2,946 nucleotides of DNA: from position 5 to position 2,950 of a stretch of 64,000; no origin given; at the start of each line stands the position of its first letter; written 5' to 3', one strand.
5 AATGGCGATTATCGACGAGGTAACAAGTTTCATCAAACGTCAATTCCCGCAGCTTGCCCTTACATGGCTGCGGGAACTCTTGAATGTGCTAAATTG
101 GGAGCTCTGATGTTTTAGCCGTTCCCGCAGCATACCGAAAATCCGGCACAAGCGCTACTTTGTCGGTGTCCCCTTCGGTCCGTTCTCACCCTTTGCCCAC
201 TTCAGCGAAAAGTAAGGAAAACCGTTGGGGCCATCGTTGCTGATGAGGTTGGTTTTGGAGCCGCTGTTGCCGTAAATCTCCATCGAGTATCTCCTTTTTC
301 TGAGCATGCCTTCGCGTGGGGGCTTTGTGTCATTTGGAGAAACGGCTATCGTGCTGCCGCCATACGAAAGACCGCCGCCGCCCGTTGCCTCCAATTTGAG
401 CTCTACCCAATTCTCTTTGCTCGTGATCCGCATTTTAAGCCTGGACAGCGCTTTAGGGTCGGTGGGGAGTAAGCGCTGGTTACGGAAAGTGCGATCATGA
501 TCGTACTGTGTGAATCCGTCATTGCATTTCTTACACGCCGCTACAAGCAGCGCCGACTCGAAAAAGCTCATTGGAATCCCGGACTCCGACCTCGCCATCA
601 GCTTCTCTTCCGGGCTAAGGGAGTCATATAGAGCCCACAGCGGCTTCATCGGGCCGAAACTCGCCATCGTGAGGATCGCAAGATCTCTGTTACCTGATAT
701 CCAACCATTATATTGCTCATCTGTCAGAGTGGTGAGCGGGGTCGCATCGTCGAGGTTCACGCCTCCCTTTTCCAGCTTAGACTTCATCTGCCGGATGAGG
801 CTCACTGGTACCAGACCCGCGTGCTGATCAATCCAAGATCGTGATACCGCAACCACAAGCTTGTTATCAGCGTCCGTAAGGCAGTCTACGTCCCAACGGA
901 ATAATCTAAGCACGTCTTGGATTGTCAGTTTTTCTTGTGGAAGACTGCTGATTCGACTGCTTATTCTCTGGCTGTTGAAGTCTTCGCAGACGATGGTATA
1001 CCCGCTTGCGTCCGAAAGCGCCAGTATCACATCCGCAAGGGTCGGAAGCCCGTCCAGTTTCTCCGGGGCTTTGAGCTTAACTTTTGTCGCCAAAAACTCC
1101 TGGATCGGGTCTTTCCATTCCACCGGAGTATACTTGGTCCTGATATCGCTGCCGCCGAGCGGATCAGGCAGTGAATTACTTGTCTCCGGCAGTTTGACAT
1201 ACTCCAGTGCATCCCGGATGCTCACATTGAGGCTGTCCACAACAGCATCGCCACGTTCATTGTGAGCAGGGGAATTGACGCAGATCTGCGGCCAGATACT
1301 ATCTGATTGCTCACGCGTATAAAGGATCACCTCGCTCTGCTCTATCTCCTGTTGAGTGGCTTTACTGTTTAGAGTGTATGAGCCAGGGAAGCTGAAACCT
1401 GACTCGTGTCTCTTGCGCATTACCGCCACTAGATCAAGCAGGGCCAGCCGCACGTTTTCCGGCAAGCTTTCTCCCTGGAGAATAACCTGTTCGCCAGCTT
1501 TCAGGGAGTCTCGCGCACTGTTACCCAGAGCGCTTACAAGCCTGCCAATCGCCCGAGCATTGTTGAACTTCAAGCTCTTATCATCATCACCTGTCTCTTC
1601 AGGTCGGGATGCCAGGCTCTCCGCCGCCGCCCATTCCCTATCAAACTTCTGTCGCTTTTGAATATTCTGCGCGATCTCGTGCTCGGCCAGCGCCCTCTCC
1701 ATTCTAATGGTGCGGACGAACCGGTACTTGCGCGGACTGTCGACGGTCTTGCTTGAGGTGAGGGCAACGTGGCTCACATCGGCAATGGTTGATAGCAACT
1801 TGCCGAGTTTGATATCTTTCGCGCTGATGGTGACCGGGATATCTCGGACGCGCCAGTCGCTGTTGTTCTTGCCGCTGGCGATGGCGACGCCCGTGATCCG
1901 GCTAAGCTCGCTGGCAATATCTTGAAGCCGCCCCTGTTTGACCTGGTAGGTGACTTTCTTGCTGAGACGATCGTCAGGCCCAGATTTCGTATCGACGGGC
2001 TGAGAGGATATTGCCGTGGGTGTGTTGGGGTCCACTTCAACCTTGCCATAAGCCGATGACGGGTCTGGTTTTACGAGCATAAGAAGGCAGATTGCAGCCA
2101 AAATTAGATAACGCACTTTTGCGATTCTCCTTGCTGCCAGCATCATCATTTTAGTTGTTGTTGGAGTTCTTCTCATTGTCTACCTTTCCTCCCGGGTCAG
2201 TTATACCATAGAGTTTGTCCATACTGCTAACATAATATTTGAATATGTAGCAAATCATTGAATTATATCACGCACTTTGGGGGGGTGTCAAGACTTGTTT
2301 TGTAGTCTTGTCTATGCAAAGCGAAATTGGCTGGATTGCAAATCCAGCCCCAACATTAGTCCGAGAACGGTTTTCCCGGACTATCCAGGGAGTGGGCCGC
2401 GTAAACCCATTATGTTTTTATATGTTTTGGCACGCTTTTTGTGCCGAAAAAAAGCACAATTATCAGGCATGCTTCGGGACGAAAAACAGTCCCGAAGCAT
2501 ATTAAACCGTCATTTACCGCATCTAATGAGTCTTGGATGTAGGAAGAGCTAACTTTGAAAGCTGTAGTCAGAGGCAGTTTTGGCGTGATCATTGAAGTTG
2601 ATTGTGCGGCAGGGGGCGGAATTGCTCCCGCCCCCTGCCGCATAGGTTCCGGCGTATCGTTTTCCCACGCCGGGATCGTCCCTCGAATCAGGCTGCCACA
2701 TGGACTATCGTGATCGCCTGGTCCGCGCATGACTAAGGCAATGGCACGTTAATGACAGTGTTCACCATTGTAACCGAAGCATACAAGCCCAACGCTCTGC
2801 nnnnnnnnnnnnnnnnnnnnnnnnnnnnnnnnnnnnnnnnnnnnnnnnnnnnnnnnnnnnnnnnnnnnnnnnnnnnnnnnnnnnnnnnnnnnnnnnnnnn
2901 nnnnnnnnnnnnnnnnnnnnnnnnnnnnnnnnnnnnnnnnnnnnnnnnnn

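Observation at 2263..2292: Homopolymeric G7/C7 tract inside the spacer of a consensus promoter: candidate phase-variable expression of the 673-aa secreted protein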

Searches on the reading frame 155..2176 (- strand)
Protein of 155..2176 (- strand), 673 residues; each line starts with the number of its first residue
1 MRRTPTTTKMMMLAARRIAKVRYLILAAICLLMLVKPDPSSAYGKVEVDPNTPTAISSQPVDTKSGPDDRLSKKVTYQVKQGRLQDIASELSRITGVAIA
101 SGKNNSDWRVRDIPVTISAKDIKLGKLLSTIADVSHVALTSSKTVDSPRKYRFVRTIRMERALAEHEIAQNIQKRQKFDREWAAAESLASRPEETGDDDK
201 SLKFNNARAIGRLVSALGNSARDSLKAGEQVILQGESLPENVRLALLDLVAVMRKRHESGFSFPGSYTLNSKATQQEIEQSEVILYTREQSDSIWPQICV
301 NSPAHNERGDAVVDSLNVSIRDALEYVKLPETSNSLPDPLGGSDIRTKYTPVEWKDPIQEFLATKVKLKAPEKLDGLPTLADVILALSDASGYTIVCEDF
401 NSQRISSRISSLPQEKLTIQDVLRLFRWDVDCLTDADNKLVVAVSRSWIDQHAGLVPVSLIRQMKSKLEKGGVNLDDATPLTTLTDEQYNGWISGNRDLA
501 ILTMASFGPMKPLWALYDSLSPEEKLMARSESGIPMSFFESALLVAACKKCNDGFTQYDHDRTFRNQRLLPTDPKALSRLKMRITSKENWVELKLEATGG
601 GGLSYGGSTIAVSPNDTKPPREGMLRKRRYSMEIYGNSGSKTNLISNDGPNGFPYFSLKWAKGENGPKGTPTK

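Call 4: search_protein_families(library=pfam, proteins=[window:155-2176:-], max_evalue=0.01)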
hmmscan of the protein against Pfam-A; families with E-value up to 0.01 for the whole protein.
window:155-2176:- (673 aa): 0 families

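Call 8: find_encoding_contigs(protein=window:155-2176:-, flank=3000, max_places=10)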
Protein window:155-2176:- (673 aa): no gene with exactly this product is on record in the collection.

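Call 10: find_homologous_proteins(query=window:155-2176:-)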
Query window:155-2176:- (673 aa): 8 proteins with E <= 0.001 among 8000 candidates.
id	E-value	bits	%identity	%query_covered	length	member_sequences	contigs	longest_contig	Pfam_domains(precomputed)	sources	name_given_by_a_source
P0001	0.0e+0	1482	100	98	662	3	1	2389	-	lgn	-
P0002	0.0e+0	1064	73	97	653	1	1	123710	-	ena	-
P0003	0.0e+0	1023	71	97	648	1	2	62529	-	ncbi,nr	ncbi:MAG: hypothetical protein ABFD54_09740 [Armatimonadota bacterium]|nr:hypothetical protein [bact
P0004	1.2e-269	914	63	97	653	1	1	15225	-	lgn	-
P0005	4.3e-264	896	61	96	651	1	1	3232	-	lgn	-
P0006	1.3e-39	154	30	77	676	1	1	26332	-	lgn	-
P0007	3.7e-36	143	29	95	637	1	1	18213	-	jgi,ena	-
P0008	5.1e-12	63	23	58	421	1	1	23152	-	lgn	-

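Call 11: find_encoding_contigs(protein=P0001, flank=3000, max_places=10)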
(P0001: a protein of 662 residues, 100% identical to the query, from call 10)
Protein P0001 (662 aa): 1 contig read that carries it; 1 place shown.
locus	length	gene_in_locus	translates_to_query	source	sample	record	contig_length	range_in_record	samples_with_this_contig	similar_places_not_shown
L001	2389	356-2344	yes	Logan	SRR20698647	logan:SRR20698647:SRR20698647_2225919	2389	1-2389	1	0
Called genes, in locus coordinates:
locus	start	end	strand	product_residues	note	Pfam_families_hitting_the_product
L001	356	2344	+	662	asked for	-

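Call 12: find_encoding_contigs(protein=P0002, flank=5000, max_places=6)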
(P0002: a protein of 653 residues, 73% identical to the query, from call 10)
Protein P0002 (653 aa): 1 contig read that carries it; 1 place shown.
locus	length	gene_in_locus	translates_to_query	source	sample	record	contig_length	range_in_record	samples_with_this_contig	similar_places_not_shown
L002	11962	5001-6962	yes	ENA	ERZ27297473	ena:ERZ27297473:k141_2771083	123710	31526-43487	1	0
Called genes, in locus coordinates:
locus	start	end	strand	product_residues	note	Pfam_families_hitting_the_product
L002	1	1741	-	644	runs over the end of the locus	PF03485:Arg_tRNA_synt_N, PF00750:tRNA-synt_1d, PF05746:DALR_1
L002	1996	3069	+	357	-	-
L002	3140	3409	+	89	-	PF19641:DUF6144 (weak)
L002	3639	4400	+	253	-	PF00881:Nitroreductase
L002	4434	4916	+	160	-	PF00583:Acetyltransf_1, PF13508:Acetyltransf_7, PF13673:Acetyltransf_10 (weak)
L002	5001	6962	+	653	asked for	-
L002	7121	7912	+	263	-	PF13485:Peptidase_MA_2 (weak)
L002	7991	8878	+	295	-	PF01909:NTP_transf_2 (weak), PF04439:Adenyl_transf, PF18765:Polbeta (weak)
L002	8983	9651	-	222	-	PF07853:DUF1648, PF13630:SdpI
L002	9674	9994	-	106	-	PF01022:HTH_5, PF12840:HTH_20, PF13412:HTH_24 (faint), PF08279:HTH_11 (faint)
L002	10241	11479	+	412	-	-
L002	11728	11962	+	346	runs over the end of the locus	PF07827:KNTase_C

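Call 13: find_encoding_contigs(protein=P0003, flank=5000, max_places=6)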
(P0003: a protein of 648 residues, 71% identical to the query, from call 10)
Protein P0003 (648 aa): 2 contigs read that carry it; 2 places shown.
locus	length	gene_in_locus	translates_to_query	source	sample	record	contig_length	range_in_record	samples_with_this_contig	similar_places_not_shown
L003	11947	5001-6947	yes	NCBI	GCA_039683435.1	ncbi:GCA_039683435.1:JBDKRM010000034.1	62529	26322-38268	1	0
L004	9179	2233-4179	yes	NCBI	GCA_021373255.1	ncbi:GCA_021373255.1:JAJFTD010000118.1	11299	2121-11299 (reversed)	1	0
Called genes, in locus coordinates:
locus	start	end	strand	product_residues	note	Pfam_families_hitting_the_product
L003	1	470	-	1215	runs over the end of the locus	PF08305:NPCBM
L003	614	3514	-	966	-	-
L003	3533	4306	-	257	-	PF07963:N_methyl, PF07596:SBP_bac_10 (faint)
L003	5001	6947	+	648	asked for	-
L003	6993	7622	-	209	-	PF01865:PhoU_div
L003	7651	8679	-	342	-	PF01384:PHO4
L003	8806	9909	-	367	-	PF01408:GFO_IDH_MocA, PF02894:GFO_IDH_MocA_C, PF22725:GFO_IDH_MocA_C3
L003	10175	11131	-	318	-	PF01208:URO-D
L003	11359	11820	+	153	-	-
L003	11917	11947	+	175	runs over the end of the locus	PF07963:N_methyl (weak)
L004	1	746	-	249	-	?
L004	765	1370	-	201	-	-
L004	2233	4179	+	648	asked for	-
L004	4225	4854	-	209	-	PF01865:PhoU_div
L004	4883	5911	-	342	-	PF01384:PHO4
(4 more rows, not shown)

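Call 30: search_protein_families(library=ncbifam, proteins=[window:155-2116:-], max_evalue=1)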
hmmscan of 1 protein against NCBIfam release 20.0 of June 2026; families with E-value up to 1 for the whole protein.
window:155-2116:- (653 aa): 0 families

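Call 31: search_solved_structures(query=A1, max_evalue=1)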
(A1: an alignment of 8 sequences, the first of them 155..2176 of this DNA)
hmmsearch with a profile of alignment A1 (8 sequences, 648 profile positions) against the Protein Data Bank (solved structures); distinct sequences matched with E-value up to 1: 0.
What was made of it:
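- Tried and rejected: Pfam, NCBIfam and a PDB profile search found nothing (calls 4, 30, 31).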

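Call 40: find_encoding_contigs(protein=P0004, flank=3000, max_places=4)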
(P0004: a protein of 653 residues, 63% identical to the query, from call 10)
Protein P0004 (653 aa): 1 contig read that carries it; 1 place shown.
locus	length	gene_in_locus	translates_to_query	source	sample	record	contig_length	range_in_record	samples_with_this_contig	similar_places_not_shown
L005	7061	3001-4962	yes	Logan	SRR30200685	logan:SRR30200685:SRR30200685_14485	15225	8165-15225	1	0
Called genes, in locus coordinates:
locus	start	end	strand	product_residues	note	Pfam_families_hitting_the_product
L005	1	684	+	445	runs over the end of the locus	PF00930:DPPIV_N (faint), PF26550:Tricorn_2nd (faint), PF25174:Beta-prop_THOC3 (faint), PF23381:Beta-prop_IFT122_1st (faint), PF07676:PD40 (faint), PF26549:Tricorn_N (faint)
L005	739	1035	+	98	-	-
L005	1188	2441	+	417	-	PF00079:Serpin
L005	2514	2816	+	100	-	PF07045:DUF1330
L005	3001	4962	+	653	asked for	-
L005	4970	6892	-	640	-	PF06824:Glyco_hydro_125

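Call 41: find_encoding_contigs(protein=P0005, flank=3000, max_places=4)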
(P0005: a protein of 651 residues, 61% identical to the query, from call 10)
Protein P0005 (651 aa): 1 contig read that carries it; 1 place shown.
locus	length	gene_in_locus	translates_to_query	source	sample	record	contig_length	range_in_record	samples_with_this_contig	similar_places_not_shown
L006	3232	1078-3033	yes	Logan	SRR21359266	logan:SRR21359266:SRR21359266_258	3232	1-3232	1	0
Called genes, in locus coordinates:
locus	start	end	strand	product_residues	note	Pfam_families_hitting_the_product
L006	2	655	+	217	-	?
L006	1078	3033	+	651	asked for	-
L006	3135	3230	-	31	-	?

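Call 42: predict_structure(alignment_id=A1)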
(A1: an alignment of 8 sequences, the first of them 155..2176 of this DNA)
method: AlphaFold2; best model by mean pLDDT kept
length: 673 residues; sequences in the alignment: 8
mean_pLDDT: 71.5   pTM: 0.65
mean pLDDT of the five models: 71.5, 69.6, 66.7, 64.5, 51.6
residues with pLDDT >= 90: 80; 70-90: 352; 50-70: 120; < 50: 121
segments of 3 or more residues with pLDDT < 50: 1-65, 373-375, 495-497, 504-506, 593-618, 649-659, 666-673
pLDDT, mean of each block of 10 residues (from residue 1): 39 46 47 33 25 26 52 82 90 90 88 87 89 88 78 87 80 85 91 89 92 93 86 85 94 88 71 88 84 80 85 84 78 63 70 77 78 56 81 75 59 73 77 78 75 79 76 73 73 53 53 76 85 85 77 63 71 85 73 41 33 46 58 78 65 46 49 33
secondary structure, 60 per line:
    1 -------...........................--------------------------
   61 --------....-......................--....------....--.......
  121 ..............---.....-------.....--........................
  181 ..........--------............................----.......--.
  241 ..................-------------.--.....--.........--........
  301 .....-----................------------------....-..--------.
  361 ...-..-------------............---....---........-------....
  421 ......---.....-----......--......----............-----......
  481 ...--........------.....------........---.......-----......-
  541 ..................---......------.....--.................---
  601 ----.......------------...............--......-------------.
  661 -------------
elements in order (helices of 4 or more, strands of 3 or more residues): H8-34 H69-72 E74-83 H84-95 E98-101 H108-111 E114-123 H124-134 E138-142 E150-154 H157-190 H199-226 E231-234 H240-258 H275-279 E282-290 E293-305 E311-319 H320-326 H345-348 H360-363 H380-391 E395-398 H402-409 H419-426 E430-434 E440-445 H448-453 H458-469 H475-483 H486-493 H500-504 H511-518 H522-528 H541-558 H562-567 H574-578 E581-597 E605-611 E624-638 E641-646
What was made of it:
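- Tried and rejected: The AlphaFold model has mean pLDDT 71.5 (call 42).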

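Call 47: fold_search(model_id=the predicted structure, library=pdb)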
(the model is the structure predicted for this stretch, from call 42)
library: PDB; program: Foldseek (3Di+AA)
matches with E <= 10: 467; with E <= 0.001: 0
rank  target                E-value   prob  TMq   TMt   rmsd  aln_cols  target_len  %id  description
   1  4ar0_MODEL_1_A        2.0e-01  0.96  0.11  0.51  12.1       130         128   13  N0 domain of Neisseria meningitidis Pilus assembly protein PilQ (released 2012-10-17)
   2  9ki1_G                2.1e-01  0.16  0.10  0.18  26.4       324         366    9  Baseplate structure of Escherichia phage Mu (released 2025-02-12)
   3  9bdq_A                2.3e-01  0.07  0.05  0.03  21.8       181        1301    7  The structure of NiV L-P complex (released 2025-01-29)
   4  3n8b_B                2.8e-01  0.35  0.06  0.34   5.7        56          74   14  Crystal Structure of Borrelia burgdorferi Pur-alpha (released 2010-10-06)
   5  9mzh_A                3.1e-01  0.08  0.05  0.03  21.3       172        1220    8  Cryo-EM structure of the Nipah virus polymerase containing the connecting domain (released 2025-07-30)
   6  9cwo_A                3.8e-01  0.06  0.05  0.03  21.1       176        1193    7  Cryo EM structure of Nipah virus L-P polymerase complex (released 2025-07-30)
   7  9muw_A                5.2e-01  0.05  0.05  0.03  21.3       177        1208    8  Cryo-EM structure of a truncated Nipah virus (Malaysia Strain) L:P complex (released 2025-07-30)
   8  9cok_A                5.2e-01  0.05  0.05  0.03  21.9       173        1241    8  Cryo-EM structure of the Nipah virus (Malaysia Strain) L:P complex (released 2025-07-23)
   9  5dac_B                5.2e-01  0.03  0.07  0.10  26.3       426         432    9  ATP-gamma-S bound Rad50 from Chaetomium thermophilum in complex with DNA (released 2016-03-02)
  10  9iv9_A                5.7e-01  0.05  0.04  0.03  21.4       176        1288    7  Cryo-EM structure of a truncated Nipah Virus L Protein bound by Phosphoprotein Tetramer (released 2025-05-21)
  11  6u5v_B                5.7e-01  0.02  0.04  0.02  20.4       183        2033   11  Electron cryomicroscopy Structure of C. albicans FAS in the Apo state (released 2019-10-16)
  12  3nm7_D                6.0e-01  0.23  0.06  0.34   5.6        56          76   14  Crystal Structure of Borrelia burgdorferi Pur-alpha (released 2010-10-06)
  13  3d2l_A                6.7e-01  0.04  0.05  0.11  13.6       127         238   10  Crystal structure of SAM-dependent methyltransferase (ZP_00538691.1) from EXIGUOBACTERIUM SP. 255-15 at 1.90 A resolut (released 2008-05-20)
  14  3nm7_C                7.0e-01  0.23  0.06  0.35   5.5        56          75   14  Crystal Structure of Borrelia burgdorferi Pur-alpha (released 2010-10-06)
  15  3nm7_B                7.4e-01  0.16  0.06  0.35   8.2        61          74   15  Crystal Structure of Borrelia burgdorferi Pur-alpha (released 2010-10-06)
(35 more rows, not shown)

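Call 51: list_cluster_members(proteins=[P0001])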
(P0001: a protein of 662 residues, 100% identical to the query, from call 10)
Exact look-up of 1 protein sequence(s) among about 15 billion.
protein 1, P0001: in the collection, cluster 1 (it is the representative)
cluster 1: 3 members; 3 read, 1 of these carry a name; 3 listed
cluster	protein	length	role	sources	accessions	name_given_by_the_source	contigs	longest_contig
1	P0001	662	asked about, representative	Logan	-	-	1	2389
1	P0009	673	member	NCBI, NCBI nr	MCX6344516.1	MAG: hypothetical protein NT018_05505 [Armatimonadetes bacterium] | hypothetical protein [Armatimonadota bacterium]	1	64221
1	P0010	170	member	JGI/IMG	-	-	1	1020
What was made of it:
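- Tried and rejected: The source record surfaced only through cluster members: P0009 = MCX6344516.1, an Armatimonadetes MAG on a 64,221-nt contig (call 51).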

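Call 52: find_encoding_contigs(protein=P0010, flank=3000, max_places=6)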
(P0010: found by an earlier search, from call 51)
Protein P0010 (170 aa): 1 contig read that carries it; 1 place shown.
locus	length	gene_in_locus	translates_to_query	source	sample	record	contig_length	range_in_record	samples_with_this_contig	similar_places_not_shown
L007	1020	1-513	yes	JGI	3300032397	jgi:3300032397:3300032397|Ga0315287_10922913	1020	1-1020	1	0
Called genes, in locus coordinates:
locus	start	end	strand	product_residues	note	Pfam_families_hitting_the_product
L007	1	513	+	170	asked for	?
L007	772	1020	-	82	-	?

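Call 61: find_related_loci(query=A1, collection=genome_contigs, flank=1500)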
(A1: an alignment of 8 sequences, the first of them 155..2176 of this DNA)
Query A1 (673 aa) in genome_contigs; peptide patterns used: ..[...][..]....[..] (x = any residue, [..] = any of these).
9 stretches matched a pattern; 6 encode a relative of the query (tblastn E <= 1e-3); 6 distinct loci.
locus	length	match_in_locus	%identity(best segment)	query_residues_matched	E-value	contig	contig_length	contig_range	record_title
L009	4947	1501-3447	71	20-673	0e+0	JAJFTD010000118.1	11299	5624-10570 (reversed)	MAG: bacterium isolate bin.10 k141_142776, whole genome shotgun sequence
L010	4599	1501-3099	27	18-546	1e-40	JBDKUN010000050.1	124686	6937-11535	MAG: Armatimonadota bacterium isolate 8_bin.138 c_000001524929, whole genome shotgun sequence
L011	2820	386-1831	28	62-544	3e-39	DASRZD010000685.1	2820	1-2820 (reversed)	MAG TPA_asm: Armatimonadota bacterium isolate SMAG_U14142 k141_1401973, whole genome shotgun sequence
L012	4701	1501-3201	29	45-585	6e-54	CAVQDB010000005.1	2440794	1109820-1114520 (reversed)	MAG: uncultured Armatimonadetes bacterium isolate MFD02416.bin.3.344 genome assembly, contig: contig_9775, whole genome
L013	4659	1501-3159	31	26-576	1e-22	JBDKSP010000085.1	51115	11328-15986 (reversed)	MAG: Armatimonadota bacterium isolate 6_bin.213 c_000001170758, whole genome shotgun sequence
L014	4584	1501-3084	26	67-586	3e-31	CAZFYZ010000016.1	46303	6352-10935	MAG TPA_asm: uncultured bacterium isolate SRP294416_co1_116 genome assembly, contig: NODE_1162_length_46303_cov_4.817635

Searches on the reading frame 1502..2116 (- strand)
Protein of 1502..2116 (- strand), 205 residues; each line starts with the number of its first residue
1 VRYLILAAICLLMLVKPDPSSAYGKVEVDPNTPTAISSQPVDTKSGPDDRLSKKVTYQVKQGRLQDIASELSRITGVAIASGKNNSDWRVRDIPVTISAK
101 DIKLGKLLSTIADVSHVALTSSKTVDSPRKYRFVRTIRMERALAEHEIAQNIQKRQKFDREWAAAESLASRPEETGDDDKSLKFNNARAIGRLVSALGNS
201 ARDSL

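Call 54: find_related_loci(query=window:1502-2116:-, collection=metagenome_contigs, flank=1500)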
Query window:1502-2116:- (205 aa) in metagenome_contigs; peptide patterns used: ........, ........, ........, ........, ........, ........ (x = any residue, [..] = any of these).
162 stretches matched a pattern; 1 encode a relative of the query (tblastn E <= 1e-3); 1 distinct loci.
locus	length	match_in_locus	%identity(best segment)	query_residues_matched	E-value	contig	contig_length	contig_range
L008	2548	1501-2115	97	1-205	2e-139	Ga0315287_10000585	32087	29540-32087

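Call 59: search_protein_families(library=pfam, proteins=[L008:114-1169:+])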
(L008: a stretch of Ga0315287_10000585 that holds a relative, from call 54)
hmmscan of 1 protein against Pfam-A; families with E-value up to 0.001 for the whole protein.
L008:114-1169:+ (351 aa): 2 families
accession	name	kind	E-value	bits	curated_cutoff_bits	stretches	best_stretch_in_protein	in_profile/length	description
PF13701.12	DDE_Tnp_1_4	-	6.5e-95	318.3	34.7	1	2-347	88-434/435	Transposase DDE domain group 1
PF01609.27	DDE_Tnp_1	-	2.4e-19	70.3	23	1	55-283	3-200/200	Transposase DDE domain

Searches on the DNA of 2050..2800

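Call 39: search_rna_families(source=window, start=2050, end=2800, threshold=evalue, max_evalue=1)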
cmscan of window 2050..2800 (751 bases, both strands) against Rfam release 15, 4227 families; matches with E-value up to 1: 2.
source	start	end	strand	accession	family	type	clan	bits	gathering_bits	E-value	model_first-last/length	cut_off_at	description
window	2604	2643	+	RF04220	HCV_SL588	Cis-reg;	-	20.6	79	0.27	23-62/81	no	SL588 non-coding RNA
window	2178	2261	-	RF02111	IS009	Gene;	-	13.9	117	0.85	1-199/199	no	IS009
